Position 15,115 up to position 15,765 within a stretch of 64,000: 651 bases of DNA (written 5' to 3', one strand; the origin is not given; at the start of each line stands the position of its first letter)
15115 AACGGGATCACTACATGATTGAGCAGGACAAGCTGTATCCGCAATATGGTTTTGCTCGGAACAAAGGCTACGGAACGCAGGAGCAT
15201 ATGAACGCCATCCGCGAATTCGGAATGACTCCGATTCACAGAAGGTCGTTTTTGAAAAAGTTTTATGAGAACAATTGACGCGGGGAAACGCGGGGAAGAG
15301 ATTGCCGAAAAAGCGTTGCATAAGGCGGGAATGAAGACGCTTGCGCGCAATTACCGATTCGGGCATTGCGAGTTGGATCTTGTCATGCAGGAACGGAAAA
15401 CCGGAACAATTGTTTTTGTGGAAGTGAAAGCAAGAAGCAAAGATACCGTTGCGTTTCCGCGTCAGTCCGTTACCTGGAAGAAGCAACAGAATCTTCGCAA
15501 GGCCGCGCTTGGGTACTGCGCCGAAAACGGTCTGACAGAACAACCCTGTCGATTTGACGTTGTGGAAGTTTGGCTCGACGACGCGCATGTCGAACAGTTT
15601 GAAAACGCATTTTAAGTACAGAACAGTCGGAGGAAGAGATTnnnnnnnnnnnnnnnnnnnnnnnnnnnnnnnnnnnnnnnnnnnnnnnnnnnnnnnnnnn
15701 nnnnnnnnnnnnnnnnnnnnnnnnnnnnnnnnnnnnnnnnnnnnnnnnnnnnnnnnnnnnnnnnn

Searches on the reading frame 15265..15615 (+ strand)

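Call 3: search_protein_families(library=pfam, proteins=[window:15265-15615:+], max_evalue=0.01)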
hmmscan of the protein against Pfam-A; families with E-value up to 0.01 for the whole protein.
window:15265-15615:+ (116 aa): 2 families
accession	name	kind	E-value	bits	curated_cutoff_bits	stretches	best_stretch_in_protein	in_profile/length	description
PF02021.23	UPF0102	-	9.8e-25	87.2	23.6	1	10-102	1-80/80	Uncharacterised protein family UPF0102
PF03749.19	SfsA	-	0.0063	16.8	22.8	1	13-65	6-65/138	Sugar fermentation stimulation protein RE domain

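Call 4: search_protein_families(library=ncbifam, proteins=[window:15265-15615:+], max_evalue=0.01)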
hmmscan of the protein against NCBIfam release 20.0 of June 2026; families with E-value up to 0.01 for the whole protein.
window:15265-15615:+ (116 aa): 22 families
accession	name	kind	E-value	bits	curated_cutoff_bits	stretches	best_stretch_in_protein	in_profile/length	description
NF009154.0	PRK12497.3-3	equivalog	2.1e-27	95.6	109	1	6-113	12-120/123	YraN family protein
NF011273.0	PRK14680.1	equivalog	2.3e-26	92.3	199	1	4-116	6-118/134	hypothetical protein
NF009150.0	PRK12497.1-3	equivalog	8.1e-26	90.4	81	1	4-116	6-117/118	YraN family protein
NF011268.0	PRK14675.1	equivalog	7.5e-20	71.2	180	1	7-114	13-121/127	hypothetical protein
NF011274.0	PRK14681.1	equivalog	1.1e-19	70.8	207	1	6-116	45-158/158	hypothetical protein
TIGR00252.1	TIGR00252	hypoth_equivalog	1.6e-19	70.1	69.05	1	2-114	5-117/123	YraN family protein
NF009153.0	PRK12497.3-1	equivalog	6e-17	62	171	1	4-104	10-110/125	YraN family protein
NF011270.0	PRK14677.1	equivalog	5.9e-16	58.7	124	1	8-114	5-104/108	hypothetical protein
NF011275.0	PRK14682.1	equivalog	5.2e-15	55.8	203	1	1-116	1-114/117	hypothetical protein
NF011271.0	PRK14678.1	equivalog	3.6e-14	52.8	172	1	6-103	8-101/120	hypothetical protein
NF009151.0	PRK12497.1-5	equivalog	2.2e-13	50.6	124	1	4-102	14-109/126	YraN family protein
NF011277.0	PRK14684.1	equivalog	2.5e-13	50.1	199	1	7-105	9-106/120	hypothetical protein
NF011280.0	PRK14688.1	equivalog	2.9e-13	49.9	230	1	5-106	7-106/121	hypothetical protein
NF009157.0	PRK12497.4-3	equivalog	6.9e-12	45.8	152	1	7-88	9-88/116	YraN family protein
NF009152.0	PRK12497.2-4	equivalog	8.2e-11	42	111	1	5-101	9-100/114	YraN family protein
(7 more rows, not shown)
